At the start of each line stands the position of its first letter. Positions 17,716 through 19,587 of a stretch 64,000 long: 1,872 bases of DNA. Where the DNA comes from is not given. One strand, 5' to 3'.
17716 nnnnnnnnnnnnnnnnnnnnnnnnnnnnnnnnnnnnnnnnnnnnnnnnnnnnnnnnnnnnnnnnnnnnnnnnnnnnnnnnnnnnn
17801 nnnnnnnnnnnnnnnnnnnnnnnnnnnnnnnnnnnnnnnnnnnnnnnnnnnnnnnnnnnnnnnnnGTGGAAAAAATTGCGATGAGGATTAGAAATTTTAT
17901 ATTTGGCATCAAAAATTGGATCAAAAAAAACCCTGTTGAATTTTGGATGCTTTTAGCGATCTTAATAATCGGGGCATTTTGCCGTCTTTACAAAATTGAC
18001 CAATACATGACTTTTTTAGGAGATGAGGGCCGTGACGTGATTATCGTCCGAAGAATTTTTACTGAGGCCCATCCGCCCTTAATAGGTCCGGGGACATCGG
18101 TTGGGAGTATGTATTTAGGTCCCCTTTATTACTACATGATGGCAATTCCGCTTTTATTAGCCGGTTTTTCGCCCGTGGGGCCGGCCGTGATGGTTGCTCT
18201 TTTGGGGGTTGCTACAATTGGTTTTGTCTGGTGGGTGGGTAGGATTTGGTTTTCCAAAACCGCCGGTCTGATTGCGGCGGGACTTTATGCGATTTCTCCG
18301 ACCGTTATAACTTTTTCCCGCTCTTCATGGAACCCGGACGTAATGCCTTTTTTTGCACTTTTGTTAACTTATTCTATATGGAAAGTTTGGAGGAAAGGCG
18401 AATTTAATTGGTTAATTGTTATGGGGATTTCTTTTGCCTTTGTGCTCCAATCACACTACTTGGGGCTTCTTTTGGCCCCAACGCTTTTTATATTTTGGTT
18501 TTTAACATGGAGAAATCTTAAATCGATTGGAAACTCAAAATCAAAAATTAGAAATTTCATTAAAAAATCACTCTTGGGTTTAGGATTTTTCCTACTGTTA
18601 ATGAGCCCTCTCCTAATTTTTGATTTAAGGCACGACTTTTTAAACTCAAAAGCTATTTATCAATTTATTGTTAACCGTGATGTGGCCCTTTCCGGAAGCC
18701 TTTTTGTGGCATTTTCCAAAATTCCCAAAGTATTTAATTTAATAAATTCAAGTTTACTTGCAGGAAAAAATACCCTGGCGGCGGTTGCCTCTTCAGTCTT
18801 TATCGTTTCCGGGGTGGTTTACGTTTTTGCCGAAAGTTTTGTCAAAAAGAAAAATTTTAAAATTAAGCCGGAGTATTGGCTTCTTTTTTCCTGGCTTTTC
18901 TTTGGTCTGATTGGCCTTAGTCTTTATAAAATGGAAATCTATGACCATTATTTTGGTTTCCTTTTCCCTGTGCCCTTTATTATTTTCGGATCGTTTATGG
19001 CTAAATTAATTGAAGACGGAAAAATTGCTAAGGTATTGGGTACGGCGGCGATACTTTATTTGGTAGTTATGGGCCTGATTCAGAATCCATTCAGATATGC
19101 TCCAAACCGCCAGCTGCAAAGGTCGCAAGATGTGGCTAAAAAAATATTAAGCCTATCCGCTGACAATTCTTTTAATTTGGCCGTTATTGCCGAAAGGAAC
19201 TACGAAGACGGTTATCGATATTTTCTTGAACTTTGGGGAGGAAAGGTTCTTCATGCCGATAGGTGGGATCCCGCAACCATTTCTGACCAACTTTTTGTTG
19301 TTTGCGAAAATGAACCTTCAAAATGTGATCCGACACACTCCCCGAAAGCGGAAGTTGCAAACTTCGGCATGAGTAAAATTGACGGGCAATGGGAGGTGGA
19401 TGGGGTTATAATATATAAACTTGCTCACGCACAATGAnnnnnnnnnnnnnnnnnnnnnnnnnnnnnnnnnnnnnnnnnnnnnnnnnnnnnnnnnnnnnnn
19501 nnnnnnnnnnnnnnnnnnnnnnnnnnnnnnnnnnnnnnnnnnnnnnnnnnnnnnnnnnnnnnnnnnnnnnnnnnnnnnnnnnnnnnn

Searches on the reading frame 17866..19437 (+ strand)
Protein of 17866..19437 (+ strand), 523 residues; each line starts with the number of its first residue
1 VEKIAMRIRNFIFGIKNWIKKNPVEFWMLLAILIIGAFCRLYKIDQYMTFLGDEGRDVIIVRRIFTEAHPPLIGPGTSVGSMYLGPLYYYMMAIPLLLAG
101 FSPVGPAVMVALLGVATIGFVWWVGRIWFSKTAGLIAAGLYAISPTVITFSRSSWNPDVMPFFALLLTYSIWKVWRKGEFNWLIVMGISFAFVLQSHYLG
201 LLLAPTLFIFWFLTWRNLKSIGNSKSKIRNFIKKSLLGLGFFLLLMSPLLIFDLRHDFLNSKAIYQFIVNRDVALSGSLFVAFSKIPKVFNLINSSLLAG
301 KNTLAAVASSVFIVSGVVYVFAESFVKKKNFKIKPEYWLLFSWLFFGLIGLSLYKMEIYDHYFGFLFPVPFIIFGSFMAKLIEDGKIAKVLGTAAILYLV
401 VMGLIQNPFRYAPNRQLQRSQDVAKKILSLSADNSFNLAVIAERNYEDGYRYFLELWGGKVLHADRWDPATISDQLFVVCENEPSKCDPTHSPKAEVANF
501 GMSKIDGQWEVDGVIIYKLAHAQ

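Call 33: search_protein_families(library=pfam, proteins=[window:17866-19437:+], max_evalue=0.01)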
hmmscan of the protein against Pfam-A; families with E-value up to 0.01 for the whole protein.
window:17866-19437:+ (523 aa): 1 family
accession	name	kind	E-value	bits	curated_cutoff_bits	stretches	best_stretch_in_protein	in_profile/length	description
PF13231.12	PMT_2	-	2.3e-13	51.1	26.1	1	86-251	4-159/160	Dolichyl-phosphate-mannose-protein mannosyltransferase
